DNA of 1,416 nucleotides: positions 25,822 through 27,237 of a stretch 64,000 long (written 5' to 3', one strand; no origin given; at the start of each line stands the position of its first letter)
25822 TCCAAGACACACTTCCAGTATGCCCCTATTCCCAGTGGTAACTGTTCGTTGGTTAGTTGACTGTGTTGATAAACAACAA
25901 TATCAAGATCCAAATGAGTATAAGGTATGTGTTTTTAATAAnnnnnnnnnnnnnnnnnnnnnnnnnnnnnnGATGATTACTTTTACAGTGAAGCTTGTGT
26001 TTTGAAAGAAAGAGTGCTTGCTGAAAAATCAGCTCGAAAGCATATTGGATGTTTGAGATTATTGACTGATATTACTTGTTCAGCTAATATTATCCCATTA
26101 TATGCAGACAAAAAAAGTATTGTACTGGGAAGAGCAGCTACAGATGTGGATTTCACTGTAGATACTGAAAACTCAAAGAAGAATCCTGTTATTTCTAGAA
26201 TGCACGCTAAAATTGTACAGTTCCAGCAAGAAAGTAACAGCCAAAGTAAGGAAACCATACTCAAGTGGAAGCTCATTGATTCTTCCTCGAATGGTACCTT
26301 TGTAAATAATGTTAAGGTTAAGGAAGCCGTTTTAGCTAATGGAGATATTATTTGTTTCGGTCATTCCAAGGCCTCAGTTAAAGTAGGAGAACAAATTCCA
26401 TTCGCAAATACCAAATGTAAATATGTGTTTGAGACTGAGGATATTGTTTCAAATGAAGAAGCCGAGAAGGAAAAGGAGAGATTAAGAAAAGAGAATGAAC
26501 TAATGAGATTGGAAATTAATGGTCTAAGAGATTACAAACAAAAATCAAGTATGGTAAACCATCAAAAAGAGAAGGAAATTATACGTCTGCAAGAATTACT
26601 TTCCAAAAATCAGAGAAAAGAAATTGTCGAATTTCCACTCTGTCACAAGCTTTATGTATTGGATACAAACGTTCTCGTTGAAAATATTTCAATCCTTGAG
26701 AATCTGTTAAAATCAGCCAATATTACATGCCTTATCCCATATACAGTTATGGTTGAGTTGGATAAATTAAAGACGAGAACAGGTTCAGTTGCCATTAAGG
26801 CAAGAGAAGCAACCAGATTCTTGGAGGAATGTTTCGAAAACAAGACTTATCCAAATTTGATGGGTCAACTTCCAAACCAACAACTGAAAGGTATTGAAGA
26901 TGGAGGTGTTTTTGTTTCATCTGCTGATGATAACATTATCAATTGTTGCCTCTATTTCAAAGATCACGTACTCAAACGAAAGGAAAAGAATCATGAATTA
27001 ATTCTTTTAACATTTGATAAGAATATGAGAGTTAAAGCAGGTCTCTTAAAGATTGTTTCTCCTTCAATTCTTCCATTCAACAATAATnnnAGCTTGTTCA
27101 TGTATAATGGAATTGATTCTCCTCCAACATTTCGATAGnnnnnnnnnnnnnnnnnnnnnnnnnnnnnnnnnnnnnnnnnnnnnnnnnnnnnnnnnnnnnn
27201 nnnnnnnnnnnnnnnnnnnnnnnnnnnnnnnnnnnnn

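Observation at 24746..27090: Unusual domain fusion: tandem BRCT + FHA + coiled coil + SMG6-type PIN endonuclease, near a Rad9 gene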

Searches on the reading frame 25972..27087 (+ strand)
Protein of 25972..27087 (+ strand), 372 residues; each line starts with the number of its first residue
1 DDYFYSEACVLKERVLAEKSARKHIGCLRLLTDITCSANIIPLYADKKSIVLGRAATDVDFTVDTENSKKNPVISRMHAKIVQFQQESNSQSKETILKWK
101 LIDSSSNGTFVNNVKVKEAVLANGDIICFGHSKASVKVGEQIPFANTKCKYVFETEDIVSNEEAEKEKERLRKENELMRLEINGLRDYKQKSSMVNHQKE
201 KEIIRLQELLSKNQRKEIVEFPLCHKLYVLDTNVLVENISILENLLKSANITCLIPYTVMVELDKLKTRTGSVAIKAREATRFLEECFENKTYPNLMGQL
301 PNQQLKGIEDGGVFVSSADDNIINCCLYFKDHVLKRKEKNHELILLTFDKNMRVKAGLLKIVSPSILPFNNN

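Call 12: find_homologous_proteins(query=window:25972-27087:+, max_evalue=0.001)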
Query seq(372 aa) (372 aa): 2 proteins with E <= 0.001 among 3025 candidates.
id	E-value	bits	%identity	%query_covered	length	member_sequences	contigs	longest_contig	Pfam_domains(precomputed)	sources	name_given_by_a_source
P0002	1.2e-75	273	57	62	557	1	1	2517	PF00498.32,PF00533.34,PF16589.13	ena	-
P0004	8.4e-4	37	32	35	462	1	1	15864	PF13638.13,PF13604.13,PF13401.13,PF02562.23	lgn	-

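Call 24: search_protein_representatives(alignment_id=A2)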
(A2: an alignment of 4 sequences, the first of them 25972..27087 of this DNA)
Query: 4 sequences, 538 profile positions. Proteins with E-value up to 0.001 (for the whole library): 1099; up to 1e-10: 47; up to 1e-30: 7. The best 150 are listed.
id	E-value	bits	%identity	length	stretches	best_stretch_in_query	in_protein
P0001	0.0e+00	1026.7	-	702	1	2-538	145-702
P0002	5.6e-223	757.7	-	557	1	2-401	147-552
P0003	1.2e-94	334.1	-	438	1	1-216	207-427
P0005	1.5e-85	304.2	-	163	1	10-167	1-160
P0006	6.6e-50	186.5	-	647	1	9-527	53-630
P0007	1.5e-47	178.8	-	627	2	203-534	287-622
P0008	8.4e-45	169.7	-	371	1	189-529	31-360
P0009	1.3e-19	86.5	-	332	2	336-531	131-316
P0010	1.4e-18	83.2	-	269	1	15-293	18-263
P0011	2.6e-14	69.1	-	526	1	219-386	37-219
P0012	5.7e-14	67.9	-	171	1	386-531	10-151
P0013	6.0e-14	67.9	-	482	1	396-534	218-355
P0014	8.1e-14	67.4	-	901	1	375-531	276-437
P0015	1.8e-13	66.3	-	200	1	382-529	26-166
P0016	2.0e-13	66.1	-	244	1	367-536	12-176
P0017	2.7e-13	65.7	-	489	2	349-532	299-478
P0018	9.7e-13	63.9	-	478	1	339-528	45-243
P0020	1.2e-12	63.5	-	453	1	383-531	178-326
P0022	2.0e-12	62.8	-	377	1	397-533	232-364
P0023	3.0e-12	62.2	-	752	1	365-530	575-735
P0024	3.9e-12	61.9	-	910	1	356-531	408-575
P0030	1.8e-11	59.6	-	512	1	397-535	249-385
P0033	3.2e-11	58.8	-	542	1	330-525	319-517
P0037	5.1e-11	58.2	-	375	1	204-307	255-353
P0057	2.2e-10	56.1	-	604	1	198-322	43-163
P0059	3.1e-10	55.6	-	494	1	216-329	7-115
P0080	1.3e-09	53.5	-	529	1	193-381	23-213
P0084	1.7e-09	53.2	-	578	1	18-167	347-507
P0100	3.8e-09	52.0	-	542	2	17-123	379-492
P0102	4.2e-09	51.9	-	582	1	214-385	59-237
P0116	1.3e-08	50.2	-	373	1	14-162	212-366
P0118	1.3e-08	50.2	-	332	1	21-168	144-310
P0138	2.9e-08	49.1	-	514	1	196-448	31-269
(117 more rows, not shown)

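Call 26: list_cluster_members(proteins=[P0006, P0007, P0008, P0009, P0010, P0005, P0002, P0003, P0011])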
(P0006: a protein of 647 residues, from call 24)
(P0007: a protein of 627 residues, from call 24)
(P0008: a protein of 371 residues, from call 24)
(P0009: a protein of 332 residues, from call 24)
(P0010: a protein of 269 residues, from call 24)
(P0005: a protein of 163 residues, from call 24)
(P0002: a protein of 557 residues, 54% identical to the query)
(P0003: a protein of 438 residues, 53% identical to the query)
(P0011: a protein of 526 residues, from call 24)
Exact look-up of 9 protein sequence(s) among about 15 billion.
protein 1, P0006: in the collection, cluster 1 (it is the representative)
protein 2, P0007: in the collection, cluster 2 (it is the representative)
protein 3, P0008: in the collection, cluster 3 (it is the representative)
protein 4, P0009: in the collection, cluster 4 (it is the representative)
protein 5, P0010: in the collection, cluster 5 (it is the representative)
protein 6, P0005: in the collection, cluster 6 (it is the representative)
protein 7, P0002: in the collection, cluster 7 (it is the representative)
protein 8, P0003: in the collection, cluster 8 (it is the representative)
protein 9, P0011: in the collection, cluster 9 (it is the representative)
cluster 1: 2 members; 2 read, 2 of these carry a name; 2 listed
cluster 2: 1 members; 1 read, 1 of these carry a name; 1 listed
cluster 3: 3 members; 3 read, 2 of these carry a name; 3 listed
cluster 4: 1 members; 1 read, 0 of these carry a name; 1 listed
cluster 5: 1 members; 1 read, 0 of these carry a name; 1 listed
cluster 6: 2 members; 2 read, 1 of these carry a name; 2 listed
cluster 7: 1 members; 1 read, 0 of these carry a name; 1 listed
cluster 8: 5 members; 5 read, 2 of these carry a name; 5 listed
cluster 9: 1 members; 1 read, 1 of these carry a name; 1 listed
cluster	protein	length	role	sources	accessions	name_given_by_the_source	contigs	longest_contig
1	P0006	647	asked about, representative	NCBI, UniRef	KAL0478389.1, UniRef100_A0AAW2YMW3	transcriptional protein Swt1 [Acrasis kona] | Transcriptional protein Swt1 n=1 Tax=Acrasis kona TaxID=1008807 RepID=A0AAW2YMW3_9EUKA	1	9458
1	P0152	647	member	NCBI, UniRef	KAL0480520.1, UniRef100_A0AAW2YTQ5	transcriptional protein swt1 [Acrasis kona] | Transcriptional protein swt1 n=1 Tax=Acrasis kona TaxID=1008807 RepID=A0AAW2YTQ5_9EUKA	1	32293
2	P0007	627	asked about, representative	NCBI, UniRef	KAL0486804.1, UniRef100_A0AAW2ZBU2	hypothetical protein AKO1_012122 [Acrasis kona] | FHA domain-containing protein n=1 Tax=Acrasis kona TaxID=1008807 RepID=A0AAW2ZBU2_9EUKA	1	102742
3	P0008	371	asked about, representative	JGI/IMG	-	hypothetical protein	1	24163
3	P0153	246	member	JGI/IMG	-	hypothetical protein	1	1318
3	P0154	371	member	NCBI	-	-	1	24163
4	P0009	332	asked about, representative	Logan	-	-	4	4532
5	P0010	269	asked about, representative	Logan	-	-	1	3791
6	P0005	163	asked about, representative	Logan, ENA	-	-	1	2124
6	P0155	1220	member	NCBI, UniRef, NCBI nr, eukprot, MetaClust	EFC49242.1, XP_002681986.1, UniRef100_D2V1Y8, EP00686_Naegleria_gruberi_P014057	multidrug-efflux transporter [Naegleria gruberi] | Multidrug-efflux transporter n=1 Tax=Naegleria gruberi TaxID=5762 RepID=D2V1Y8_NAEGR | XP_002681986.1 multidrug-efflux transporter [Naegleria gruberi strain NEG-M]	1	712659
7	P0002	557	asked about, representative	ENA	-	-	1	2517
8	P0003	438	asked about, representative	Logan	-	-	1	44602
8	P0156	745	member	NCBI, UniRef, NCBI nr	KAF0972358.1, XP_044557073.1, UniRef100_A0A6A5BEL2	hypothetical protein FDP41_009261 [Naegleria fowleri] | FHA domain-containing protein n=1 Tax=Naegleria fowleri TaxID=5763 RepID=A0A6A5BEL2_NAEFO | uncharacterized protein FDP41_009261 [Naegleria fowleri]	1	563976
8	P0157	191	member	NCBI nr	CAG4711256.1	unnamed protein product [Naegleria fowleri]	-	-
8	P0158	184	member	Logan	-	-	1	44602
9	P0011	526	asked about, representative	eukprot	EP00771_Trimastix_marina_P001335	gnl/Trimastix_PCT/2400.p1 GENE.gnl/Trimastix_PCT/2400~~gnl/Trimastix_PCT/2400.p1 ORF ...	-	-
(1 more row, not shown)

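Call 30: list_cluster_members(proteins=[P0013, P0014, P0017, P0018, P0020, P0022, P0023, P0024, P0030, P0033])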
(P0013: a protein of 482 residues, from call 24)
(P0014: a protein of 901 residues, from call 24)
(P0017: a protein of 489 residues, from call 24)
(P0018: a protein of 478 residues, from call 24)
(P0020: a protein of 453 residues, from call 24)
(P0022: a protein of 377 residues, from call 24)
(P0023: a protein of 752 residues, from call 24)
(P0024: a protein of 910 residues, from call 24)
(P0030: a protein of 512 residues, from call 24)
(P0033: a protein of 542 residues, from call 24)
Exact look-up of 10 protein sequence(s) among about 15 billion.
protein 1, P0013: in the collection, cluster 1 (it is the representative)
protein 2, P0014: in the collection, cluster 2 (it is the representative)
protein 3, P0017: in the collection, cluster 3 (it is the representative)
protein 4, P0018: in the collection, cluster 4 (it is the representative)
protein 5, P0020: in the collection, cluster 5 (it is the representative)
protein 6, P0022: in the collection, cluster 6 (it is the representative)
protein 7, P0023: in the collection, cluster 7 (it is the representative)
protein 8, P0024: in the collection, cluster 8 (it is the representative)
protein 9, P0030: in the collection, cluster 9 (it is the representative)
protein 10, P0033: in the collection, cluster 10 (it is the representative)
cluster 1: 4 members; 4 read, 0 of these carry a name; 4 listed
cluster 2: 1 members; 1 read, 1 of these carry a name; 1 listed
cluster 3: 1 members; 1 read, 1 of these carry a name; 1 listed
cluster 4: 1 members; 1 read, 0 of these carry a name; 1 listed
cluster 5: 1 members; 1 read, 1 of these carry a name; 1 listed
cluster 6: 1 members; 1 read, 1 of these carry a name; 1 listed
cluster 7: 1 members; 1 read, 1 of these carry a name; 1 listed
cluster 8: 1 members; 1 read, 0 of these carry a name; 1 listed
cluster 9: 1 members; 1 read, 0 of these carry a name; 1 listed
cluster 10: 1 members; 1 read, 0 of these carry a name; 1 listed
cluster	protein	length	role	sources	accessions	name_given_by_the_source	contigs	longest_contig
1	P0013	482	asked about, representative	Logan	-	-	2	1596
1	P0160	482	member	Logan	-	-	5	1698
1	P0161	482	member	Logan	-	-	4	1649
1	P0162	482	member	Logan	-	-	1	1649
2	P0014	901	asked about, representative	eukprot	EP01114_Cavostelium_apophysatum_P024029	TRINITY_DN9265_c0_g1_i2.p1 TRINITY_DN9265_c0_g1~~TRINITY_DN9265_c0_g1_i2.p1 ORF ...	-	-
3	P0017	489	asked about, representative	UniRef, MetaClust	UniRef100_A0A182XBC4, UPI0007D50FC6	PIN domain-containing protein n=1 Tax=Anopheles quadriannulatus TaxID=34691 ... | status=active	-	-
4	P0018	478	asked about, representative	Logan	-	-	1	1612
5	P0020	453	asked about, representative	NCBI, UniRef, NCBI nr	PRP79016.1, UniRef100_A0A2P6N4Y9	hypothetical protein PROFUN_13258 [Planoprotostelium fungivorum] | PIN domain-containing protein n=1 Tax=Planoprotostelium fungivorum TaxID=1890364 ...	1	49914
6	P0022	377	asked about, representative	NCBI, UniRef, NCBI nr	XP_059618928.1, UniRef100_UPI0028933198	uncharacterized protein LOC132263272 [Phlebotomus argentipes] | uncharacterized protein LOC132263272 n=1 Tax=Phlebotomus argentipes TaxID=94469 ...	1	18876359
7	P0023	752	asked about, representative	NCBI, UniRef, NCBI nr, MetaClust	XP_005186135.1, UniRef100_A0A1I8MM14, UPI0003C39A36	transcriptional protein SWT1 [Musca domestica] | Transcriptional protein SWT1 n=1 Tax=Musca domestica TaxID=7370 RepID=A0A1I8MM14_MUSDO | status=active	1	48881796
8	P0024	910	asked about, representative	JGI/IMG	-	-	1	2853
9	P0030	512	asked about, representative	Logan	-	-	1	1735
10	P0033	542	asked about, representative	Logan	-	-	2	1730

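Call 31: find_encoding_contigs(protein=P0008, flank=6000, max_places=2)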
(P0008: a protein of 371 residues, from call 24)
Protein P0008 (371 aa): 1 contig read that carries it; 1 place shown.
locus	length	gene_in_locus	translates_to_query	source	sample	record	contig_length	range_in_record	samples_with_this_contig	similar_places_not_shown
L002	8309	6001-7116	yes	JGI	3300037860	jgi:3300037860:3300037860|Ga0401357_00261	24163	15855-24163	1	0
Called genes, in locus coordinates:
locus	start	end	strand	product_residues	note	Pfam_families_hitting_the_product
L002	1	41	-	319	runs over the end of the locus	PF07224:Chlorophyllase (weak), PF00135:COesterase, PF20434:BD-FAE, PF07859:Abhydrolase_3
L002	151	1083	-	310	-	-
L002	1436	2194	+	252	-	PF13354:Beta-lactamase2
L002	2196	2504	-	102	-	-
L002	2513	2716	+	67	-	-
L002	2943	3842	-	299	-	PF23265:Ig-like_KY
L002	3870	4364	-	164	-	PF04473:DUF553, PF01841:Transglut_core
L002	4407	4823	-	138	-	PF00071:Ras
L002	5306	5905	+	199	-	PF16770:RTT107_BRCT_5 (weak), PF00533:BRCT (faint), PF16589:BRCT_2 (faint)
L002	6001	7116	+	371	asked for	PF16697:Yop-YscD_cpl (weak), PF00498:FHA, PF13638:PIN_4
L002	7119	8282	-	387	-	PF12237:PCIF1_WW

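Call 52: list_cluster_members(proteins=[P0037, P0057, P0059, P0080, P0102, P0138, P0084, P0116, P0118, P0100])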
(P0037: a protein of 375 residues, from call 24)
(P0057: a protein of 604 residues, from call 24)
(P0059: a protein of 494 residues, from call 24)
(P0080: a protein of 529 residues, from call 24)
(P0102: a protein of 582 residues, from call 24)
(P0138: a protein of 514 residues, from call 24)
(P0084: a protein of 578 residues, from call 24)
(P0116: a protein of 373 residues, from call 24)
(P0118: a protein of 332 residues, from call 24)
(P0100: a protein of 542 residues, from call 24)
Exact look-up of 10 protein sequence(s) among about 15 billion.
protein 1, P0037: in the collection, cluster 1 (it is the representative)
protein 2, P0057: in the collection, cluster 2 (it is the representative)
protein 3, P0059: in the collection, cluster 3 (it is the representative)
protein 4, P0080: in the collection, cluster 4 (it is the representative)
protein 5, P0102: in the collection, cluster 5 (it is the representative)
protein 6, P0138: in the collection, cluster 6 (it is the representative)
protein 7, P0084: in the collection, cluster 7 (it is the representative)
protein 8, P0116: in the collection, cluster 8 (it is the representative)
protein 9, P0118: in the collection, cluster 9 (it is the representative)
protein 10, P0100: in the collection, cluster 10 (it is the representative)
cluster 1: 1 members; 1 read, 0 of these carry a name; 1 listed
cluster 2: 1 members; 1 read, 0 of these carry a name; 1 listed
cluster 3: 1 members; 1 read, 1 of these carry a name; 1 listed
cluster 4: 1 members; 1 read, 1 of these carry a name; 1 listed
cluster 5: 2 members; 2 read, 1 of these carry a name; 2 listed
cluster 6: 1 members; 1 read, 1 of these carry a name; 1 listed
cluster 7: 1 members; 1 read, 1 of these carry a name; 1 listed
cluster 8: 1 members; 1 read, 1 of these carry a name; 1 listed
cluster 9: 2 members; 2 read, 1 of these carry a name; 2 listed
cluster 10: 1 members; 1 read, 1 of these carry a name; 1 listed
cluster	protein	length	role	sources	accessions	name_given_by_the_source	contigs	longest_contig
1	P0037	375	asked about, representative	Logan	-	-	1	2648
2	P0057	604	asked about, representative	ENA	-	-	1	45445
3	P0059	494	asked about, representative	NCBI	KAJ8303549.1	hypothetical protein KUTeg_019945, partial [Tegillarca granosa]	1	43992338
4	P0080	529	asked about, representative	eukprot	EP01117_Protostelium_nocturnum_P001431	TRINITY_DN1172_c3_g1_i1.p1 TRINITY_DN1172_c3_g1~~TRINITY_DN1172_c3_g1_i1.p1 ORF ...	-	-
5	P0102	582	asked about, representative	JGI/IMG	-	-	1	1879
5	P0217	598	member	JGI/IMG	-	pSer/pThr/pTyr-binding forkhead associated (FHA) protein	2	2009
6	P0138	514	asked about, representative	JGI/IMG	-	pSer/pThr/pTyr-binding forkhead associated (FHA) protein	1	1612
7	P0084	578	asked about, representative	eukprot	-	gene11096-3803_t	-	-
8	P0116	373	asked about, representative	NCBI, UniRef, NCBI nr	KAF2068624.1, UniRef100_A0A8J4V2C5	hypothetical protein CYY_010051 [Polysphondylium violaceum] | BRCT domain-containing protein n=1 Tax=Polysphondylium violaceum TaxID=133409 ...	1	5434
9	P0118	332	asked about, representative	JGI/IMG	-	microcephalin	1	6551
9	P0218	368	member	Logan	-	-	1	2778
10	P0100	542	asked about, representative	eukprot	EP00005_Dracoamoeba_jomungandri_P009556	CAMPEP_0174264560 /NCGR_PEP_ID=MMETSP0439-20130205/22871_1 /TAXON_ID=0 ...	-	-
